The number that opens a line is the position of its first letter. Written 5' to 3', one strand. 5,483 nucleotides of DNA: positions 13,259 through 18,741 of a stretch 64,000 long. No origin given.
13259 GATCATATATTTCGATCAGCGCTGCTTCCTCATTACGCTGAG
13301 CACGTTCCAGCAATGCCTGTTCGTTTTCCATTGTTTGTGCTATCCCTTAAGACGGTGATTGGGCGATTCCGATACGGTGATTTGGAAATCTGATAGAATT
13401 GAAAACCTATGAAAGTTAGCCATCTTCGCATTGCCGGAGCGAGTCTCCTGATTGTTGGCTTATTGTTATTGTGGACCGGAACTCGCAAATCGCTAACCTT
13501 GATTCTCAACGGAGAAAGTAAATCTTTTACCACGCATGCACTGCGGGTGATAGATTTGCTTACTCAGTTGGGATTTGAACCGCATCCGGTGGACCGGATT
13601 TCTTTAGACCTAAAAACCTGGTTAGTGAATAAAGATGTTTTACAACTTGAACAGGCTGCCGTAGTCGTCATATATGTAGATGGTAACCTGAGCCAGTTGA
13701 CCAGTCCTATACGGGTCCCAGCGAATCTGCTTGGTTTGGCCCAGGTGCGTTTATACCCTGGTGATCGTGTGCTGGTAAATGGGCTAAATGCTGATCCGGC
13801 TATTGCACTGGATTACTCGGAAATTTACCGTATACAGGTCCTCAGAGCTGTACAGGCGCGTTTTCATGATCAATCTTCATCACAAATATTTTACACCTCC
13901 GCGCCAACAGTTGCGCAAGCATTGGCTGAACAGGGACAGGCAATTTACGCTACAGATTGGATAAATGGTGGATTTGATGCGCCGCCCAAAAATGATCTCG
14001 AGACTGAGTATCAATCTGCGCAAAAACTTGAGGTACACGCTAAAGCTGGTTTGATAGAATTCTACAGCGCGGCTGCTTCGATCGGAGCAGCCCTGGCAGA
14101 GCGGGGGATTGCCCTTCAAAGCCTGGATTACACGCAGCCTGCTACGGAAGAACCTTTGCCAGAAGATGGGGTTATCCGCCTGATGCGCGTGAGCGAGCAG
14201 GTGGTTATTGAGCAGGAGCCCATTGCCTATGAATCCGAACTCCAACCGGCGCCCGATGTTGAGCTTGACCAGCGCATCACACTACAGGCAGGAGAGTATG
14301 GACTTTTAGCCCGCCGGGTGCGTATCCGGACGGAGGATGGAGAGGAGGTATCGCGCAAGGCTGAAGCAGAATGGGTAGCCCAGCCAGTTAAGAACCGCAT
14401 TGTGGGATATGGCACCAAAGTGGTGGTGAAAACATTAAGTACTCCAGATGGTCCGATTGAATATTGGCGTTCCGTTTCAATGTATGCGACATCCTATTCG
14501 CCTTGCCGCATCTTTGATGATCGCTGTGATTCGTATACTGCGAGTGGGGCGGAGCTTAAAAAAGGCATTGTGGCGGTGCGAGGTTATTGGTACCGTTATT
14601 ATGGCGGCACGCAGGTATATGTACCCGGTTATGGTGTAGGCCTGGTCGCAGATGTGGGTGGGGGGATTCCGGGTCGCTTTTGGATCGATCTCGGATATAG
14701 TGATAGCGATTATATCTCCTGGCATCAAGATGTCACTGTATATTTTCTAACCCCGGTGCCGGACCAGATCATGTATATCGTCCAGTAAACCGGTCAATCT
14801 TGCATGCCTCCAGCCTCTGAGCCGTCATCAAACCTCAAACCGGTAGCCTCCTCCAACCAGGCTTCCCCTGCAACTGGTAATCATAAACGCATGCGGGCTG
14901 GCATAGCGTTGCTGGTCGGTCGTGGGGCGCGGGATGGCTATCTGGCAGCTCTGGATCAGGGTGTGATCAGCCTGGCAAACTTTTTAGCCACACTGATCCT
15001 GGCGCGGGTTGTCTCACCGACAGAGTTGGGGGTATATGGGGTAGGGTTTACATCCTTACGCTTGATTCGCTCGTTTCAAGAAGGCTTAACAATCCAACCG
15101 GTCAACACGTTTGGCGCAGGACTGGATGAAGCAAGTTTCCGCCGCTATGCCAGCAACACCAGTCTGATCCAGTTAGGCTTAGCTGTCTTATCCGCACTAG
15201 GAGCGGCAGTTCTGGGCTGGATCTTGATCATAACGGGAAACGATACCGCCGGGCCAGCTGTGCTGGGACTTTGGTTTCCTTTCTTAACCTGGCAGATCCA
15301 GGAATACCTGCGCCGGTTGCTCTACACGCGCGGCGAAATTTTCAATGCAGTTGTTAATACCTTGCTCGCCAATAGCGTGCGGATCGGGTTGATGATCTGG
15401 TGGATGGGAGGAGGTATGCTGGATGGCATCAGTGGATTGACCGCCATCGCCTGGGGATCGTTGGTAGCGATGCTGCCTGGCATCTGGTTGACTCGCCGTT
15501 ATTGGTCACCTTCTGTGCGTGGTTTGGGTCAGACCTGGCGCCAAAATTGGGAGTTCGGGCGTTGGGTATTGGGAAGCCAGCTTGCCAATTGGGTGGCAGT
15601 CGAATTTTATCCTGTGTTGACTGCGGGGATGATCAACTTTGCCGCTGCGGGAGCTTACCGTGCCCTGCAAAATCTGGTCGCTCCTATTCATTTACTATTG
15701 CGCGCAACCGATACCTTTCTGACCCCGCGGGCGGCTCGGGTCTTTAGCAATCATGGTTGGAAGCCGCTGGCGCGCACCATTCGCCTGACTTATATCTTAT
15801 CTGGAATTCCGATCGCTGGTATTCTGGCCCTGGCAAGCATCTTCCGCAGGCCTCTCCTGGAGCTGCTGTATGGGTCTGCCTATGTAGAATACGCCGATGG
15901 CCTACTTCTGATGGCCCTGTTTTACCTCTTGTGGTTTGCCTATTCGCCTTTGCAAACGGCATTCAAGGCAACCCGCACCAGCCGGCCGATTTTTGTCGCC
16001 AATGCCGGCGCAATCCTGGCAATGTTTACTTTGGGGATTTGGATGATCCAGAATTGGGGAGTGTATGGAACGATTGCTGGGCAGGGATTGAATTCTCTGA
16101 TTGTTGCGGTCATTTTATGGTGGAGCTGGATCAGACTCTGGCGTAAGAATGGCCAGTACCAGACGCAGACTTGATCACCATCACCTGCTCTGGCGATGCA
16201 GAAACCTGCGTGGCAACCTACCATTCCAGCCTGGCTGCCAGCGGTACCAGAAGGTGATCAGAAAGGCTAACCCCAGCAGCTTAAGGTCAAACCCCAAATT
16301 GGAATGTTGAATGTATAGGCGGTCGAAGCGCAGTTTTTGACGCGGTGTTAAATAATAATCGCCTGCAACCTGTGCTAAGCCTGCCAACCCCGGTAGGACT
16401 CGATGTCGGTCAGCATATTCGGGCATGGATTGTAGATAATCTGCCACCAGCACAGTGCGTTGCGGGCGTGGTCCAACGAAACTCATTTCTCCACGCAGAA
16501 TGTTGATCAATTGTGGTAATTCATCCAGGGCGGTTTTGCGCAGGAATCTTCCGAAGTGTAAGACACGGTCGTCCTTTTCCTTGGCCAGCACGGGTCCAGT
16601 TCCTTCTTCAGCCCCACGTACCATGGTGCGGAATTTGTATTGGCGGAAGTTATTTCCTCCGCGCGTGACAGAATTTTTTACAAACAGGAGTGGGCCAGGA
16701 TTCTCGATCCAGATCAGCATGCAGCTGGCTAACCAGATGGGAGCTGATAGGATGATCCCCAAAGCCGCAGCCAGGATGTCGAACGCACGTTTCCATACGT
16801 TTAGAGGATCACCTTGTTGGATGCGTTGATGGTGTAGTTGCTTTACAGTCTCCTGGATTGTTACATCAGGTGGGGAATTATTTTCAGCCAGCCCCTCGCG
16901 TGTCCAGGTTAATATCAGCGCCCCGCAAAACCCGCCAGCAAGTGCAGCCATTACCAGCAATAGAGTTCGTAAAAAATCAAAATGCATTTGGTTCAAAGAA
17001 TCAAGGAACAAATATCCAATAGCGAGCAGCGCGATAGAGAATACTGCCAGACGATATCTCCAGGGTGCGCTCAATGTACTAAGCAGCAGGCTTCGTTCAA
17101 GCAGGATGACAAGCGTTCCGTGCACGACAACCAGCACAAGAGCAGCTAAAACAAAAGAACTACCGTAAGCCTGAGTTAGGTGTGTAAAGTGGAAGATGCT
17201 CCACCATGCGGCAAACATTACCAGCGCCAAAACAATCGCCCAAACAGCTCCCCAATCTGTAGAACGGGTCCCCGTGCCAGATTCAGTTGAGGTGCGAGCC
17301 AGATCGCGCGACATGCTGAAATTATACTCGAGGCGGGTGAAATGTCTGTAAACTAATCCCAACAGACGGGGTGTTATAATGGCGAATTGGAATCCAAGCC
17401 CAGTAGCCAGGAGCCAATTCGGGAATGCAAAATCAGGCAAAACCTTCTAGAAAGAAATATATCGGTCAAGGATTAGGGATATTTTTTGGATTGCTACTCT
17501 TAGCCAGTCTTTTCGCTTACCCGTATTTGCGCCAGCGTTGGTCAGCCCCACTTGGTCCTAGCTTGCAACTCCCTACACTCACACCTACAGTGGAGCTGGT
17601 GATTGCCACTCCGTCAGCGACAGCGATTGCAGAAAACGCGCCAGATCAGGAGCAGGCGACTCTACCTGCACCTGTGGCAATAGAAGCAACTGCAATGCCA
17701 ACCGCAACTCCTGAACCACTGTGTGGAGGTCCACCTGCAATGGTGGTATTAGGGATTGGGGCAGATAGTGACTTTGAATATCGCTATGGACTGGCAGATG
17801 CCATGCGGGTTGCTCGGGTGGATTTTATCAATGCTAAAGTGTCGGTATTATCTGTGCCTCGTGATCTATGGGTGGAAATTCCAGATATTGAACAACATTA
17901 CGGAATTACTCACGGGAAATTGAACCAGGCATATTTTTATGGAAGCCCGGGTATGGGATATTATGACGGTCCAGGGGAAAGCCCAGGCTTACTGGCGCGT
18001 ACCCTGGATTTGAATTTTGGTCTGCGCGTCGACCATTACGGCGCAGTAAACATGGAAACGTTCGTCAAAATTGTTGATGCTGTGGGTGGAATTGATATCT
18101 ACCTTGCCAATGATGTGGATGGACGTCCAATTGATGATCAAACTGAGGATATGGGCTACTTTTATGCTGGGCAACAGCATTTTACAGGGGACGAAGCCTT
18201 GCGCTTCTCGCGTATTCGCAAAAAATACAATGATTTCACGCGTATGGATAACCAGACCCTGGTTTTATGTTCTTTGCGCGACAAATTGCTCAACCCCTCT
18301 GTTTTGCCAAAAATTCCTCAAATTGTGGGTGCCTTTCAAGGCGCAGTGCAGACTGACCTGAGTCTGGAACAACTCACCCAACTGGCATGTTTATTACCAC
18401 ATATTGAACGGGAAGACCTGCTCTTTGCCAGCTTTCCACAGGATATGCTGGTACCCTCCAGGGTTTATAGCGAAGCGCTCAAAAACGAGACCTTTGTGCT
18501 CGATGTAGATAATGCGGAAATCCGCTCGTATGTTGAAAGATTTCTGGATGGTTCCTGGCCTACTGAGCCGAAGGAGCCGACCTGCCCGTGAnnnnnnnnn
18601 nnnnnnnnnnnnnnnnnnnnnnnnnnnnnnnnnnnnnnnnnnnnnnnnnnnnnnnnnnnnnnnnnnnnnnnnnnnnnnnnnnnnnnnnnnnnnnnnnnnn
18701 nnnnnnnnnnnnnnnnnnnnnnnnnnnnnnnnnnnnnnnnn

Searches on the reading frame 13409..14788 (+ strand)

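Call 81: search_protein_families(library=pfam, proteins=[window:13409-14788:+], max_evalue=0.00001)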
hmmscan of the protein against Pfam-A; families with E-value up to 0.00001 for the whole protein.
window:13409-14788:+ (459 aa): 2 families
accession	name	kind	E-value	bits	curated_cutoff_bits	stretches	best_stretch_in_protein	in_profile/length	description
PF03990.20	DUF348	-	3.9e-15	55.7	24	0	30-67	2-39/41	G5-linked-Ubiquitin-like domain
PF07501.17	G5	-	5.6e-11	43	23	1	264-337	2-75/75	G5 domain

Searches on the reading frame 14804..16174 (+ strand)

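Call 81: search_protein_families(library=pfam, proteins=[window:14804-16174:+], max_evalue=0.00001)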
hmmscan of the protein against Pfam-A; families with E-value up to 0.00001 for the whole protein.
window:14804-16174:+ (456 aa): 2 families
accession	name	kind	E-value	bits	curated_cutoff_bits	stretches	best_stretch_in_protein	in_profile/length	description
PF13440.11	Polysacc_synt_3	-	1.2e-06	28.4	23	1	209-364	136-292/293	Polysaccharide biosynthesis protein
PF01943.22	Polysacc_synt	-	7.4e-06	26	28.2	1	50-298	10-257/274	Polysaccharide biosynthesis protein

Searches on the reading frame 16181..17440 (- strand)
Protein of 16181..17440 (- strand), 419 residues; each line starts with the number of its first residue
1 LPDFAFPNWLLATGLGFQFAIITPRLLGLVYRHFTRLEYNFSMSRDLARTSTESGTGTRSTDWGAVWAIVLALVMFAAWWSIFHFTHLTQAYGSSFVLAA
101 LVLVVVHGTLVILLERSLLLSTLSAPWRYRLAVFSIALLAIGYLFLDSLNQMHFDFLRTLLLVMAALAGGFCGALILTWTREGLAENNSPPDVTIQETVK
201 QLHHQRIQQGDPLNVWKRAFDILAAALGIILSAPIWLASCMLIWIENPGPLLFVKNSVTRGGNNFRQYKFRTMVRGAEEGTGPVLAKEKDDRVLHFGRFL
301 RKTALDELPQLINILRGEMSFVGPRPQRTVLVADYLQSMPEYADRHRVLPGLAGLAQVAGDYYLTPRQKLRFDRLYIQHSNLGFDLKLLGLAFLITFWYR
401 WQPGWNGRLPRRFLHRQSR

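Call 81: search_protein_families(library=pfam, proteins=[window:16181-17440:-], max_evalue=0.00001)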
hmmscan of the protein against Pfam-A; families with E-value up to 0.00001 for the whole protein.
window:16181-17440:- (419 aa): 1 family
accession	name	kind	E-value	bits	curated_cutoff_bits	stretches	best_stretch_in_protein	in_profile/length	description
PF02397.22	Bac_transf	-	2.1e-52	177.7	27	1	217-394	1-175/179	Bacterial sugar transferase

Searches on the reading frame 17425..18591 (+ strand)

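Call 81: search_protein_families(library=pfam, proteins=[window:17425-18591:+], max_evalue=0.00001)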
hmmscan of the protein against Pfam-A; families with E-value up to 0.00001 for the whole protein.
window:17425-18591:+ (388 aa): 1 family
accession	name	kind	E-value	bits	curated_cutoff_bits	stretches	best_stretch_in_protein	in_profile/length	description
PF03816.19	LytR_cpsA_psr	-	7.2e-31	107.8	24.6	1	124-288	2-148/150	LytR_cpsA_psr family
